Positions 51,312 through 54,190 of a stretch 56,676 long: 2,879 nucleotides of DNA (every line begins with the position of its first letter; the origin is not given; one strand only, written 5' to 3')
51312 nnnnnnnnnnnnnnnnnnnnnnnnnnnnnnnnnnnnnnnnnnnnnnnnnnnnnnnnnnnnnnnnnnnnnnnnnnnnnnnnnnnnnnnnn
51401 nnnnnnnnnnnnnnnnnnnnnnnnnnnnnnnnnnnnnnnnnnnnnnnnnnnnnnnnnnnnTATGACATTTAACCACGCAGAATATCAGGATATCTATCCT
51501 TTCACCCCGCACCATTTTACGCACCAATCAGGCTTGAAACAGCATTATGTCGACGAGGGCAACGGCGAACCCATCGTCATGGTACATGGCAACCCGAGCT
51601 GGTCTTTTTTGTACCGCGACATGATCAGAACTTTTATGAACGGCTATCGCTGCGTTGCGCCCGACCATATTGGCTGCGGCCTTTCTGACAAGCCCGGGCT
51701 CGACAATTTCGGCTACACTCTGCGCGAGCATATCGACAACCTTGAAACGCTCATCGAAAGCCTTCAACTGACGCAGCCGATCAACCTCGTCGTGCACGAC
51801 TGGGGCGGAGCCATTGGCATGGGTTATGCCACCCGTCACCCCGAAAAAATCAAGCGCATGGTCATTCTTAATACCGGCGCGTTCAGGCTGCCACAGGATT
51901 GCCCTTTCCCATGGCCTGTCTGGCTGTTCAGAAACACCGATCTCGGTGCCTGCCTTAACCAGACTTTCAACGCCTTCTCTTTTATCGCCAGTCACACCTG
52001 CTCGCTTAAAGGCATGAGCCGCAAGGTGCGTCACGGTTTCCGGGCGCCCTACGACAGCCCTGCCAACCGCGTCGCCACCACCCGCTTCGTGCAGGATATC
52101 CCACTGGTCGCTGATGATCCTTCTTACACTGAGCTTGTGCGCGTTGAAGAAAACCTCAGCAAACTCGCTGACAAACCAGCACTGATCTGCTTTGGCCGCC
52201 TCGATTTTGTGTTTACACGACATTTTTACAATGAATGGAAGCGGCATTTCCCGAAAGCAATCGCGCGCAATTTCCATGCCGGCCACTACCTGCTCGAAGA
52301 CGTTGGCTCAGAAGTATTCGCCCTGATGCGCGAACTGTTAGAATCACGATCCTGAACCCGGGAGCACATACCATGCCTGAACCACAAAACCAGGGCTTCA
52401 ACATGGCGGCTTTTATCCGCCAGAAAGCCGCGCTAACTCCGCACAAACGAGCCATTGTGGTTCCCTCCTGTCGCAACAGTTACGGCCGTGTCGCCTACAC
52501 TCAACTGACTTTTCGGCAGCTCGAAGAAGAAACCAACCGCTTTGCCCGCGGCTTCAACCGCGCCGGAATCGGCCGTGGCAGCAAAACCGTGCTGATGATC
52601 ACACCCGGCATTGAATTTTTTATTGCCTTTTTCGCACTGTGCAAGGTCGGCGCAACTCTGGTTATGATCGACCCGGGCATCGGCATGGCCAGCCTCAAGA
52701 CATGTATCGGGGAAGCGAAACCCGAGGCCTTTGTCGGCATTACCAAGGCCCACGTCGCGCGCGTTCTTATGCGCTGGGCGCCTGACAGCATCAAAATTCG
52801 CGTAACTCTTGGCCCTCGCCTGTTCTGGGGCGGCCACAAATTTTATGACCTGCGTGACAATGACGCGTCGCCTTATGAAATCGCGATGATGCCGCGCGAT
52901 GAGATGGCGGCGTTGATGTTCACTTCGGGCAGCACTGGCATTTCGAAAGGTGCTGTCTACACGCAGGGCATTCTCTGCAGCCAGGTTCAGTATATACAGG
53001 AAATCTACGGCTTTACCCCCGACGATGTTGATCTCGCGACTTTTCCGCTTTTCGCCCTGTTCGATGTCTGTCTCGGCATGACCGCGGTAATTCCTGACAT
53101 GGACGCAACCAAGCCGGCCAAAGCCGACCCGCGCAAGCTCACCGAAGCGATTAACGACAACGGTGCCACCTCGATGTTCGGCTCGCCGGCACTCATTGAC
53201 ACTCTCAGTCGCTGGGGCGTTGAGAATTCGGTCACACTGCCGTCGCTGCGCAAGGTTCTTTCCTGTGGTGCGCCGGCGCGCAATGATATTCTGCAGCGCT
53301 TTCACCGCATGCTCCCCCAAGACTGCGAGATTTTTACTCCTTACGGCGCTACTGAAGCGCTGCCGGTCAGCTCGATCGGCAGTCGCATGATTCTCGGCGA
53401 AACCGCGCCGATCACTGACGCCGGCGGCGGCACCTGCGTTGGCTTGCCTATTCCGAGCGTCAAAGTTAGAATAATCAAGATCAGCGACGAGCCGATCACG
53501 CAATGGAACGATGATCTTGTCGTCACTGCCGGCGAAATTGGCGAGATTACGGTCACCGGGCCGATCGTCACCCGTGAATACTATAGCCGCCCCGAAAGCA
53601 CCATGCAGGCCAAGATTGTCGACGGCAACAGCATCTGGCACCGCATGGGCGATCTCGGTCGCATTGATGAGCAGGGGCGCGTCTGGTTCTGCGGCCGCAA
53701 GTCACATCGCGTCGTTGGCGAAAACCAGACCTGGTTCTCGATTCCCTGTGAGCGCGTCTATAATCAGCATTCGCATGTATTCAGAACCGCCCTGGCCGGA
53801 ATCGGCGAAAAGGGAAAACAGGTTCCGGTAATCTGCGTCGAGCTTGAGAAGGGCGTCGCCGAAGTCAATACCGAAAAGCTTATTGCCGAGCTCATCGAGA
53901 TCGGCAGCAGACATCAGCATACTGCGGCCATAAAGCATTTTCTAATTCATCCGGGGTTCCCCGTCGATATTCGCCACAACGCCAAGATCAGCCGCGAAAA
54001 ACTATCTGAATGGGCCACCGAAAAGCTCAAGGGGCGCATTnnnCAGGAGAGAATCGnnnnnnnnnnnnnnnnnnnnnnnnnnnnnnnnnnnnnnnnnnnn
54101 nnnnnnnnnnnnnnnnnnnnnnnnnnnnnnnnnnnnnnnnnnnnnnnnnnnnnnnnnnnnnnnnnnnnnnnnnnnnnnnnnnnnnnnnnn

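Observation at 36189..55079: Single co-directional operon coupling a Pfa-like PUFA/polyketide synthase directly to oleABCD head-to-head olefin biosynthesis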

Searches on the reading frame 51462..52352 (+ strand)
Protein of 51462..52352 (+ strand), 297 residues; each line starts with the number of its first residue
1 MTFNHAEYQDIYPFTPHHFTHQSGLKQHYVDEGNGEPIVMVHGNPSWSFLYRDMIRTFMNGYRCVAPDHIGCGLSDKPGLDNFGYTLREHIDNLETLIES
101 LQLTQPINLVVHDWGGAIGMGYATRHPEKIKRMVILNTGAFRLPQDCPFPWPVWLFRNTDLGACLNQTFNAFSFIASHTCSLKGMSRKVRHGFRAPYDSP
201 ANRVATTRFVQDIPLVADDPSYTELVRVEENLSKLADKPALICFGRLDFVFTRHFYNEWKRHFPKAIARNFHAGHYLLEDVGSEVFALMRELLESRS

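Call 3: search_protein_families(library=pfam, proteins=[window:51462-52352:+])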
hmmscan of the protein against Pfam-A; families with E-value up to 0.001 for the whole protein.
window:51462-52352:+ (297 aa): 3 families
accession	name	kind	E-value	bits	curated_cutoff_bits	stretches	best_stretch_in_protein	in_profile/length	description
PF00561.26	Abhydrolase_1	-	5.7e-26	92.1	25.8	1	37-279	2-242/245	alpha/beta hydrolase fold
PF12697.13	Abhydrolase_6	-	9.7e-14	53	26.3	1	38-285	1-214/217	Alpha/beta hydrolase family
PF12146.15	Hydrolase_4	-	1.8e-10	41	27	1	38-153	7-123/239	Serine aminopeptidase, S33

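Call 4: search_protein_families(library=ncbifam, proteins=[window:51462-52352:+])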
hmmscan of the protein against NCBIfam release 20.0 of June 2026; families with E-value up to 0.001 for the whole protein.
window:51462-52352:+ (297 aa): 19 families
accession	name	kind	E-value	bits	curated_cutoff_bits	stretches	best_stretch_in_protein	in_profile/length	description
NF002043.0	PRK00870.1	subfamily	6.4e-47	160.4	265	1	12-294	17-299/302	haloalkane dehalogenase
NF002938.0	PRK03592.1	equivalog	2.5e-46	158.4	241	1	23-293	18-289/298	haloalkane dehalogenase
NF002873.0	PRK03204.1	equivalog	7.3e-40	137.1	466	1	7-287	7-279/286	haloalkane dehalogenase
NF050089.1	i_nPHAscl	equivalog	4.4e-14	52.2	300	1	30-140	12-119/288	intracellular short-chain-length polyhydroxyalkanoate depolymerase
TIGR01250.1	pro_imino_pep_2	subfamily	5e-14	52.5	167.65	1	28-138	18-129/288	proline iminopeptidase-family hydrolase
NF004514.1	PRK05855.1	equivalog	1.1e-13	50.6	455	1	34-293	21-287/578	SDR family oxidoreductase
TIGR03611.1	RutD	equivalog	2.1e-10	40.4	238.5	1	32-138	10-113/258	pyrimidine utilization protein D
TIGR01249.1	pro_imino_pep_1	equivalog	2.2e-10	40.2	259.75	1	32-135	24-125/307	prolyl aminopeptidase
NF045632.1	hydroxlase_HsaD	equivalog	6e-10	38.5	400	1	24-142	23-141/290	4,5:9,10-diseco-3-hydroxy-5,9,17-trioxoandrosta-1(10),2-diene-4-oate hydrolase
NF045945.1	ProImpepLactob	equivalog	1.1e-09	38.2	400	1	34-138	26-131/293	proline iminopeptidase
NF045948.1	ProImpepThrmp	equivalog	4.6e-09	36.1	500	1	32-136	22-126/291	proline iminopeptidase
NF051487.1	bifunc_PcaCD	exception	4.7e-09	35.8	430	1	31-140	168-273/413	bifunctional 4-carboxymuconolactone decarboxylase/3-oxoadipate enol-lactonase PcaCD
TIGR03343.1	biphenyl_bphD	equivalog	5.8e-09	35.6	462.15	1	23-140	18-136/282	2-hydroxy-6-oxo-6-phenylhexa-2,4-dienoate hydrolase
TIGR03056.1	bchO_mg_che_rel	equivalog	6.5e-09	35.2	172.55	1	23-138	14-128/278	alpha/beta fold hydrolase BchO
TIGR02427.1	protocat_pcaD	equivalog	2.8e-08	33.5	255.85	1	49-140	27-114/251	3-oxoadipate enol-lactonase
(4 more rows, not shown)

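Call 30: search_solved_structures(query=window:51462-52352:+, show_alignments=1, max_evalue=1e-10)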
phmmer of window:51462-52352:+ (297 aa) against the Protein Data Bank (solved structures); distinct sequences matched with E-value up to 1e-10: 153 (the best 60 are shown).
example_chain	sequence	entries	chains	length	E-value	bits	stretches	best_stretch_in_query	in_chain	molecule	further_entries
8ckp_D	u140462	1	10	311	3.1e-38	134.8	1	10-295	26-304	Alpha/beta fold hydrolase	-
8ooh_A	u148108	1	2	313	3.2e-38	134.7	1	10-294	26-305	Alpha/beta fold hydrolase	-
3g9x_A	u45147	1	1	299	5.2e-35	124.2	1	12-250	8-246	Haloalkane dehalogenase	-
4e46_A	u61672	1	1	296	6.3e-35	123.9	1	12-249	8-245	Haloalkane dehalogenase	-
4hzg_A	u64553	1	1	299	6.7e-35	123.8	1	12-250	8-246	Haloalkane dehalogenase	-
5flk_A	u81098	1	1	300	9.7e-35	123.3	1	12-250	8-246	DHAA101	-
1bn6_A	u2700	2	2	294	1.1e-34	123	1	12-249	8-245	HALOALKANE DEHALOGENASE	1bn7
1cqw_A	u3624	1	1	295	1.8e-34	122.4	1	12-250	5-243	HALOALKANE DEHALOGENASE; 1-CHLOROHEXANE HALIDOHYDROLASE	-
3rk4_A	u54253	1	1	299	3.8e-34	121.3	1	12-271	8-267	Haloalkane dehalogenase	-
4fwb_A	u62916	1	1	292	5.5e-34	120.8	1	12-268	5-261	Haloalkane dehalogenase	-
4f5z_A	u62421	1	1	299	5.9e-34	120.7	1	12-250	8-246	Haloalkane dehalogenase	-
3fwh_A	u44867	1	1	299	1.7e-33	119.2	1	12-250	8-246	Haloalkane dehalogenase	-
3fbw_A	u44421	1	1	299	2.2e-33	118.8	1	12-250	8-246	Haloalkane dehalogenase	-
4kaa_A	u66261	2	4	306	2.9e-33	118.4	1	11-246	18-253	Haloalkane dehalogenase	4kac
8oe2_A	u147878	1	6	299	4.1e-33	117.9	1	12-246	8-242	Haloalkane dehalogenase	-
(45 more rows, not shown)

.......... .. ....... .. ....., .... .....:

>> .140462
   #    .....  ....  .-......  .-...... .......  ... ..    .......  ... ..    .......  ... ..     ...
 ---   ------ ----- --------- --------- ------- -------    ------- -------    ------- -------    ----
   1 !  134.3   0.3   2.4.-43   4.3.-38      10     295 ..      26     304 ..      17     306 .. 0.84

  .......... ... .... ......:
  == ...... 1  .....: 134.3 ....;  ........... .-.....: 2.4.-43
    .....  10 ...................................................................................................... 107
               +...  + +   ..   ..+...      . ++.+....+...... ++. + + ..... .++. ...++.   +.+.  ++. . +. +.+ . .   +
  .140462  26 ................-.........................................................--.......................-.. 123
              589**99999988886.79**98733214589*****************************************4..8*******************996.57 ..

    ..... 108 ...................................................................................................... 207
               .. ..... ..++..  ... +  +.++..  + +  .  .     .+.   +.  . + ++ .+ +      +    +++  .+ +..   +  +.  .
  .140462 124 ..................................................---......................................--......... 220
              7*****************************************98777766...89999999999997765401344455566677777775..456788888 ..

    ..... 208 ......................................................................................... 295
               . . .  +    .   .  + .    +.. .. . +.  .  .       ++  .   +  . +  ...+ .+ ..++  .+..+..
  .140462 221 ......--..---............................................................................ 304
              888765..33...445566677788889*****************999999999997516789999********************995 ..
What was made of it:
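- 51462..52355 (+): oleB, a haloalkane-dehalogenase-like alpha/beta hydrolase (beta-lactone decarboxylase), 297 aa. Nucleophile Asp113 in HDWGG; His275. Calls 3, 4 and 30.
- On OleB (beta-lactone decarboxylase): HDWGG Asp113 and GH His275 are present (call 30).
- All four ole genes are present and look intact, including oleB with its Asp and His residues (calls 4, 30).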

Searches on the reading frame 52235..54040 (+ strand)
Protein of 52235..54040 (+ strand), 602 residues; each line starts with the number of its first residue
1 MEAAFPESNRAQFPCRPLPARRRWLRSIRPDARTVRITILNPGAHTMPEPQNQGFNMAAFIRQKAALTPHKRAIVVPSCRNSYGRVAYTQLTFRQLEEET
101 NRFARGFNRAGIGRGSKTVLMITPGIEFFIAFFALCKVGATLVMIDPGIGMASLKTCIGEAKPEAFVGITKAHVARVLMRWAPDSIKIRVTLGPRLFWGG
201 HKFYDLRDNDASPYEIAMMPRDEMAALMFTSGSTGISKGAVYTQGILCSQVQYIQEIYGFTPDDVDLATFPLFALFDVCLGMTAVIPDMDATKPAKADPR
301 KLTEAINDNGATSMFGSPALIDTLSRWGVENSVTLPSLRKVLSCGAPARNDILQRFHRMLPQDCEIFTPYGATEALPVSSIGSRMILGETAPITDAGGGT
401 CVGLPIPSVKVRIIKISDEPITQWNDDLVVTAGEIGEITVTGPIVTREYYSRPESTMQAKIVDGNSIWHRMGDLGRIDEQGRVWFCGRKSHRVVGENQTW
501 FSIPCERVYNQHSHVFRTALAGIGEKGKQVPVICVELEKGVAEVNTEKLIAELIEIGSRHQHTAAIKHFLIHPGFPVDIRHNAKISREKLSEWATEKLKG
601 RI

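Call 3: search_protein_families(library=pfam, proteins=[window:52235-54040:+])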
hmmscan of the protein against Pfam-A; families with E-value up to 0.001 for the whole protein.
window:52235-54040:+ (602 aa): 1 family
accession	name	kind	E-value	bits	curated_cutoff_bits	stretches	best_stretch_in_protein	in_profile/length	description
PF00501.34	AMP-binding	-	1.3e-55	189.2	29.9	1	62-450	2-384/384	AMP-binding enzyme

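Call 4: search_protein_families(library=ncbifam, proteins=[window:52235-54040:+])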
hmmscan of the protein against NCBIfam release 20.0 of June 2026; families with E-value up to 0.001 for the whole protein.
window:52235-54040:+ (602 aa): 98 families (the best 25 are shown)
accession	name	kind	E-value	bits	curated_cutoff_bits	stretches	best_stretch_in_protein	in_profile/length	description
NF006754.0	PRK09274.1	equivalog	1.7e-213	709.8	478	1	53-600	3-553/555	fatty acid CoA ligase family protein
NF045786.1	OlefBLtnSynXan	equivalog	2.9e-189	630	900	1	56-596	2-543/544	olefin beta-lactone synthetase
NF045785.1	OlefBLtnSynShew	equivalog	3.3e-186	620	850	1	56-594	2-551/552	olefin beta-lactone synthetase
NF004837.0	PRK06187.1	subfamily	3.6e-50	170.7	476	1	55-550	8-483/531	long-chain-fatty-acid--CoA ligase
NF005702.0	PRK07514.1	subfamily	5.5e-38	130.6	558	1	89-554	28-465/506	malonyl-CoA synthase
TIGR01733.1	AA-adenyl-dom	subfamily_domain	3.5e-37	128.2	317.4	1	92-493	1-382/409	amino acid adenylation domain-containing protein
NF005857.1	PRK07786.1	exception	7.4e-36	123.7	733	1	89-567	33-490/513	fatty-acid--CoA ligase FadD5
NF005307.0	PRK06839.1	equivalog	2.9e-34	118.5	748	1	57-539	4-444/496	o-succinylbenzoate--CoA ligase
NF006182.0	PRK08316.1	subfamily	3.3e-34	118.3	663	1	57-551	13-479/523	fatty acyl-CoA synthetase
NF009233.0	PRK12583.1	subfamily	2e-33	115.6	832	2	218-526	197-487/558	fatty acid CoA ligase family protein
NF002966.0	PRK03640.1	equivalog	1.2e-31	109.8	556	1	57-545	4-439/483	o-succinylbenzoate--CoA ligase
TIGR01923.1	menE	equivalog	1.8e-30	106.2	330.15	1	92-553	1-410/442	o-succinylbenzoate--CoA ligase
NF004822.0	PRK06178.1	equivalog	2e-30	106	782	2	213-549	204-528/571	acyl-CoA synthetase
NF004114.0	PRK05605.1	equivalog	3e-30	105.1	766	2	219-549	218-529/575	long-chain-fatty-acid--CoA ligase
NF006181.0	PRK08314.1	subfamily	8e-30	103.6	705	2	216-488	198-451/563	long-chain-fatty-acid--CoA ligase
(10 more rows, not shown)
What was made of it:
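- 52373..54043 (+): oleC, an ANL-family olefin beta-lactone synthetase, 556 aa. The ORF opens at 52235; a rival start is 52403. NF045786 and NF045785 (olefin beta-lactone synthetase) at 630 and 620 bits, below their equivalog cutoffs (call 4).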

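Call 54: search_solved_structures(query=window:52373-54040:+, max_evalue=1e-20)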
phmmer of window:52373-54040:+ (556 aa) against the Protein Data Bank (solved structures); distinct sequences matched with E-value up to 1e-20: 11.
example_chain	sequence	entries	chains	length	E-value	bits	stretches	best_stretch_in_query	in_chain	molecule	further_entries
6mfy_A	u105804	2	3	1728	1.4e-29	106.3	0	43-447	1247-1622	Linear gramicidin synthase subunit A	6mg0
6mfz_A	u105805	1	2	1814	1.8e-29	105.9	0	43-447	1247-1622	Linear gramicidin synthase subunit A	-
9be3_A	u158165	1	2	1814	1.8e-29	105.9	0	43-447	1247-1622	Linear gramicidin synthase subunit A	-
9be4_A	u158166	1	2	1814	1.8e-29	105.9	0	43-447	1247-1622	Linear gramicidin synthase subunit A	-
9meh_A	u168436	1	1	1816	1.8e-29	105.9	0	43-447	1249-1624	Linear gramicidin synthase subunit A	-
8r2q_A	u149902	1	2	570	4.2e-28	101.4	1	44-519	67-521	Probable fatty-acid-CoA ligase FadD5 (Fatty-acid-CoA synthetase) (Fatty-acid-CoA synthase)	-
8r2r_A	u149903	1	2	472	2.6e-25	92.1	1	44-466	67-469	Probable fatty-acid-CoA ligase FadD5 (Fatty-acid-CoA synthetase) (Fatty-acid-CoA synthase)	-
1ult_A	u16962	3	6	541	3.7e-24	88.3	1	8-495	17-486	long chain fatty acid-CoA ligase | long-chain-fatty-acid-CoA synthetase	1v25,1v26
8wev_A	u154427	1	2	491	1.7e-23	86.1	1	38-469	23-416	Feruloyl-CoA Synthetase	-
8weu_A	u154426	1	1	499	1.8e-23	86.1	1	38-469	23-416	Fatty-acyl-CoA synthase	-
3wvn_A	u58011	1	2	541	3.4e-21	78.5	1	41-445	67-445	Non-ribosomal peptide synthetase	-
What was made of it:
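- On OleC (olefin beta-lactone synthetase): No close solved structure exists (call 54).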
